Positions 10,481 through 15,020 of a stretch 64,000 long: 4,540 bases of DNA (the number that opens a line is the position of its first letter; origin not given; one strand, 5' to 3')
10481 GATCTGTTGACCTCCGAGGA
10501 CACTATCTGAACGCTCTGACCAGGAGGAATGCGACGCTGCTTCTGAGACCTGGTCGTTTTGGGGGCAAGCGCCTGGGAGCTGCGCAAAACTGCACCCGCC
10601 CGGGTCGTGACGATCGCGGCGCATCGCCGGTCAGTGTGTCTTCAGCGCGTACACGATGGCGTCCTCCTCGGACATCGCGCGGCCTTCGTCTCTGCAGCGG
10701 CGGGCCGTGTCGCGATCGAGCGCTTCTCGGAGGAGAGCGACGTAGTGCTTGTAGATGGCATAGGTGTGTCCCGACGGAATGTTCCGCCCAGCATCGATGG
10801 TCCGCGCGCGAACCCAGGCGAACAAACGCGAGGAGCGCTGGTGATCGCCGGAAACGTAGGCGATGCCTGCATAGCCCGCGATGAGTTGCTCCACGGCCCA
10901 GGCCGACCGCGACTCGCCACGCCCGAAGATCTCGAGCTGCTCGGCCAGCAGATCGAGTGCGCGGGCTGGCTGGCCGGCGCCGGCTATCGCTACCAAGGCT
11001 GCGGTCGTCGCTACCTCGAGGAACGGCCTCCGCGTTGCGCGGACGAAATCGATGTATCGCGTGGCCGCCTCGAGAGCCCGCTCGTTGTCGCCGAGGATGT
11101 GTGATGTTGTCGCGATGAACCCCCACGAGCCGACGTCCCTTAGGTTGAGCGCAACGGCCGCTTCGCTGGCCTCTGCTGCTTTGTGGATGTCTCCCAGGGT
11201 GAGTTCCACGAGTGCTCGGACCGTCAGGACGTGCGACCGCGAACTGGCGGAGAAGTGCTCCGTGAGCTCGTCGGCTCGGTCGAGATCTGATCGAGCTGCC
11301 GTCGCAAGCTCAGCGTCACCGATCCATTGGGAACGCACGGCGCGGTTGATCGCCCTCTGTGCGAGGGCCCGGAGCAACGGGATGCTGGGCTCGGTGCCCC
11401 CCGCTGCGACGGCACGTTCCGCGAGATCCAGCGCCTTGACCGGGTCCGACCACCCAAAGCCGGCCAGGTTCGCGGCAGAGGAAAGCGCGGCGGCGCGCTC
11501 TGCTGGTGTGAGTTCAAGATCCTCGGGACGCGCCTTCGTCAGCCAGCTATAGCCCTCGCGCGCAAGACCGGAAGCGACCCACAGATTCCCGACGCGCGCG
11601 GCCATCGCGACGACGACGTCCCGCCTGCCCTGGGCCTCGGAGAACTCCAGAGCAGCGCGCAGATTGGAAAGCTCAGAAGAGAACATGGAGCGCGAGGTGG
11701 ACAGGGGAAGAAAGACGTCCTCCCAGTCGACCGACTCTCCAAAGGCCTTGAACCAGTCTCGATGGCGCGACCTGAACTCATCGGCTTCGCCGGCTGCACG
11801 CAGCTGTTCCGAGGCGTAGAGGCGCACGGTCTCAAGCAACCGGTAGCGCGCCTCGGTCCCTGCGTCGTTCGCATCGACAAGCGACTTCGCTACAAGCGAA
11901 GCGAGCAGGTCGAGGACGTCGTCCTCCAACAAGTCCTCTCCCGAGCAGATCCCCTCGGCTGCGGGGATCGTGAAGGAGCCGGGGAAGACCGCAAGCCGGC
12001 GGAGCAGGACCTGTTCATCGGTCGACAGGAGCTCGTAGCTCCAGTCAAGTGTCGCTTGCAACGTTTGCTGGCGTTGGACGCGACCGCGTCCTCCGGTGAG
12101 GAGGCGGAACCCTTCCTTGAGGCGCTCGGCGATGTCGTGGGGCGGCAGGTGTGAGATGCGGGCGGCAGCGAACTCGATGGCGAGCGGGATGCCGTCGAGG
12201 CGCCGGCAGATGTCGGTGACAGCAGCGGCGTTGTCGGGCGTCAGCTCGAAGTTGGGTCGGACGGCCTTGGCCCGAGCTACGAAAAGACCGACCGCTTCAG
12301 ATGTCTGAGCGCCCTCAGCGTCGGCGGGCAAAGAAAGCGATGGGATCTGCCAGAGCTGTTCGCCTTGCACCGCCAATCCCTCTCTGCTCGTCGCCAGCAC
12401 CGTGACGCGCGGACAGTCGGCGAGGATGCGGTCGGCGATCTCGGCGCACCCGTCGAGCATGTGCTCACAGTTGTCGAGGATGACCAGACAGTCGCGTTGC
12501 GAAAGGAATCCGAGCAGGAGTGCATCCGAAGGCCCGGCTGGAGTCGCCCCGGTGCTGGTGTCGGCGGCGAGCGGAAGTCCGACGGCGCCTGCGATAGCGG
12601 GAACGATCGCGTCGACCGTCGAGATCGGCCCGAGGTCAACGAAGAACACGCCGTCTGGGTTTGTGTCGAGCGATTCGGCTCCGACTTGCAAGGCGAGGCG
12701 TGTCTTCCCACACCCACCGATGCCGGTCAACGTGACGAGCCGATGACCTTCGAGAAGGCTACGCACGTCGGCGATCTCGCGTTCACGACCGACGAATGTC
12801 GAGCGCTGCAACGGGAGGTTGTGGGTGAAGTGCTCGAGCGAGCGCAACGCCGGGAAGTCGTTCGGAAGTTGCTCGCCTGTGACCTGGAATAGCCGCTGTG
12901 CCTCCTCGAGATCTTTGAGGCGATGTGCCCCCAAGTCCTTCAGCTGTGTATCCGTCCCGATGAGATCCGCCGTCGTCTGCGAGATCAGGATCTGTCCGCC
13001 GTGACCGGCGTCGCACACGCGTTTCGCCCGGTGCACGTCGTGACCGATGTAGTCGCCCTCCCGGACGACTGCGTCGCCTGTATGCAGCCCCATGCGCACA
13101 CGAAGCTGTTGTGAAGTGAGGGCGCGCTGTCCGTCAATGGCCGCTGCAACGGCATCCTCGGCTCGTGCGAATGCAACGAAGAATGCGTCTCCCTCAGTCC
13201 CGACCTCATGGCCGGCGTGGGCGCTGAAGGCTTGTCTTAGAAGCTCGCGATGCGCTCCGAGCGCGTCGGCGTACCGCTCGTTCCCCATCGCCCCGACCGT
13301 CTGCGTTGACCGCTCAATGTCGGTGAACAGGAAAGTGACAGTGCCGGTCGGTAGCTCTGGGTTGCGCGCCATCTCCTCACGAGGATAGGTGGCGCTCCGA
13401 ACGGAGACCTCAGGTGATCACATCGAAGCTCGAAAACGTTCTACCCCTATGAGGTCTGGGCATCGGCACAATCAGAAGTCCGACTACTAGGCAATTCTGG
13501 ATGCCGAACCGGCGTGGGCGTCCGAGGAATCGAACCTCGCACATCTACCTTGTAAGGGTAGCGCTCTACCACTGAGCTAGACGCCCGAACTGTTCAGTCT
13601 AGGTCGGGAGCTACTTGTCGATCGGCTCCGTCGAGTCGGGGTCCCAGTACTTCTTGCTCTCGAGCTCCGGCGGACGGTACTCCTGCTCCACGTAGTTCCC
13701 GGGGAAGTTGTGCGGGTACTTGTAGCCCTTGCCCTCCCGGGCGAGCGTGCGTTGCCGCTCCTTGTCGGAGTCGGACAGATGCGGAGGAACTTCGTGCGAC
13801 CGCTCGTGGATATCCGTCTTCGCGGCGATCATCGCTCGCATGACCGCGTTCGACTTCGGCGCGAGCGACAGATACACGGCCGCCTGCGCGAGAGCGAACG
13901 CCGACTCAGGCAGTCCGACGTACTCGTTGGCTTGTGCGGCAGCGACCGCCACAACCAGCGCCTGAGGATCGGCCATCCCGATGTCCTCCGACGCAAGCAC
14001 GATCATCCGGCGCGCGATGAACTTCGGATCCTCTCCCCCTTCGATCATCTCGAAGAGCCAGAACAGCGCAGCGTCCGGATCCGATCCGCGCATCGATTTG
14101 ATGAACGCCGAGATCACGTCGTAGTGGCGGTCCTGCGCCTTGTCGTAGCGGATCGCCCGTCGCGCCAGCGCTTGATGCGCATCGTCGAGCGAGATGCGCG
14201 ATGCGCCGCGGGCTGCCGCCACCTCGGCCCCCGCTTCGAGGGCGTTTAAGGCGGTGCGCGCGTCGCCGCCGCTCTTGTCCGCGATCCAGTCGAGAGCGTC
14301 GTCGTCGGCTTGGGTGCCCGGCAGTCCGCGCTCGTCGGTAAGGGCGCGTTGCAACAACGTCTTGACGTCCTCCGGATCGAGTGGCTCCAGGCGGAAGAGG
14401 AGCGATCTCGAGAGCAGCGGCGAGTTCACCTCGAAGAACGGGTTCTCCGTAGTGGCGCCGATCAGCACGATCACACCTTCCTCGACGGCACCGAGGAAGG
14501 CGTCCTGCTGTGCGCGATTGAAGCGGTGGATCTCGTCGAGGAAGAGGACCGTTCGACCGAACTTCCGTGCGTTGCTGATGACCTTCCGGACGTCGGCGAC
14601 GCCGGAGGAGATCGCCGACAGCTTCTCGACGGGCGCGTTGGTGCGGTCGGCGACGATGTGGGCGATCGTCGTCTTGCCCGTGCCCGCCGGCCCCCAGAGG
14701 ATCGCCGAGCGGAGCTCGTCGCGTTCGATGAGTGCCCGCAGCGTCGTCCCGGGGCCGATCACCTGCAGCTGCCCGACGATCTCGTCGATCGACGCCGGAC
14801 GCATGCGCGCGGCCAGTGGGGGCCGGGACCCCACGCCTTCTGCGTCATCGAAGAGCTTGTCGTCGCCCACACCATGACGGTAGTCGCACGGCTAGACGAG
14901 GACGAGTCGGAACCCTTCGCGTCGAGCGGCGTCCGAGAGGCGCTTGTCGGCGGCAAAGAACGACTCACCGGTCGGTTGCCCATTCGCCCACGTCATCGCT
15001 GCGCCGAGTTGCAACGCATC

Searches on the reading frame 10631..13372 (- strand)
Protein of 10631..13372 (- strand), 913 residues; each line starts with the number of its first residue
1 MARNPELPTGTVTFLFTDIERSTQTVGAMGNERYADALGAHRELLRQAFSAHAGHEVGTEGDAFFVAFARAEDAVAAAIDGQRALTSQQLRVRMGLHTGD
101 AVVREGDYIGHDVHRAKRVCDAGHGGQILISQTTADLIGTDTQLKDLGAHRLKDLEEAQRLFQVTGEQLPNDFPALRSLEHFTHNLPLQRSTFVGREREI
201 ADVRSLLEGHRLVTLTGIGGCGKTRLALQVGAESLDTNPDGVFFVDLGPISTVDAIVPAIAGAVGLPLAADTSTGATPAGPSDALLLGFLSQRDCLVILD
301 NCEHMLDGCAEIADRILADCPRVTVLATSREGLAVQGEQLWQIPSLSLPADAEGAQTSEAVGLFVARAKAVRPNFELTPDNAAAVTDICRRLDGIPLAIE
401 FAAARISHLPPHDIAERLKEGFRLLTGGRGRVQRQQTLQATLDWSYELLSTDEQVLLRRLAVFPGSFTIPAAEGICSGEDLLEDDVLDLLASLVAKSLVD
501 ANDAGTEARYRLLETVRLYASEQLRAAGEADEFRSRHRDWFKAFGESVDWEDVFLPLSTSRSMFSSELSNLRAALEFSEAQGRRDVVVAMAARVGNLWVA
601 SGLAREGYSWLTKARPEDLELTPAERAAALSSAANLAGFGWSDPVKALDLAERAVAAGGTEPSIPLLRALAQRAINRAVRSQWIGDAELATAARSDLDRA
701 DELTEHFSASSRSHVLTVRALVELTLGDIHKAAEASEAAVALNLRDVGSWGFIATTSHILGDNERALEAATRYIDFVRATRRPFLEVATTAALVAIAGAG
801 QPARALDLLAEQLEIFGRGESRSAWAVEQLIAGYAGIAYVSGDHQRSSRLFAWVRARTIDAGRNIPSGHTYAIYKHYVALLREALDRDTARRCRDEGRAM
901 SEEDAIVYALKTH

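Call 43: search_protein_families(library=pfam, proteins=[window:10631-13372:-], max_evalue=0.00001)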
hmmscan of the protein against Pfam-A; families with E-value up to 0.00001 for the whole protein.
window:10631-13372:- (913 aa): 2 families
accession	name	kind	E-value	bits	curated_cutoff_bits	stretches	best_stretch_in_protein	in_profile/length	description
PF00211.25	Guanylate_cyc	-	9.7e-11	42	21.9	1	9-153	6-171/183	Adenylate and Guanylate cyclase catalytic domain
PF13401.12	AAA_22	-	2.1e-06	28.5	27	1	209-315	4-105/130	AAA domain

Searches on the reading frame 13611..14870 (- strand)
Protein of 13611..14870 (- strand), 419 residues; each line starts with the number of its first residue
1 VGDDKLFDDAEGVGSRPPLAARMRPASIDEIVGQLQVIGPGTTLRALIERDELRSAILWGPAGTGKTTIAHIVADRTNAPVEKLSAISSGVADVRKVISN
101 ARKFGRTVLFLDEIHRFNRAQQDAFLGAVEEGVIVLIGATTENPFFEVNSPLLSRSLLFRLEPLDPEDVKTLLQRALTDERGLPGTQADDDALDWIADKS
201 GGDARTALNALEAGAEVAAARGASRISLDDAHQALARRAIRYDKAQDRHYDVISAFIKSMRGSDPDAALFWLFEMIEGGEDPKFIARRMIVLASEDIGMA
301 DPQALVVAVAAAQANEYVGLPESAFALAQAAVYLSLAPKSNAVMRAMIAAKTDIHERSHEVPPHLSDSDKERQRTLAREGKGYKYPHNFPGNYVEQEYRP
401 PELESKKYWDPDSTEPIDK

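Call 43: search_protein_families(library=pfam, proteins=[window:13611-14870:-], max_evalue=0.00001)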
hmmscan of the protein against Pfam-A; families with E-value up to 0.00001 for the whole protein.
window:13611-14870:- (419 aa): 6 families
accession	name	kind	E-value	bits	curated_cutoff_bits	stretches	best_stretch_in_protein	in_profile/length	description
PF12002.13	MgsA_C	-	1.7e-58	197.7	27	1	262-413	1-152/167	MgsA AAA+ ATPase C terminal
PF16193.11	AAA_assoc_2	-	1.4e-25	89.7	34.3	1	187-261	6-81/81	AAA C-terminal domain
PF00004.35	AAA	-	1.3e-17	64.9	21.2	1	57-155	2-122/131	ATPase family associated with various cellular activities (AAA)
PF05496.18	RuvB_N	-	2e-12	47.6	27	1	23-138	1-118/159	Holliday junction DNA helicase RuvB P-loop domain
PF13191.12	AAA_16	-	1.3e-06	29.5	32.6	0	44-76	12-47/167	AAA ATPase domain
PF22703.2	Cdc6_lid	-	7.1e-06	26.3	27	0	188-234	17-66/68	Cdc6 AAA+ ATPase-type lid domain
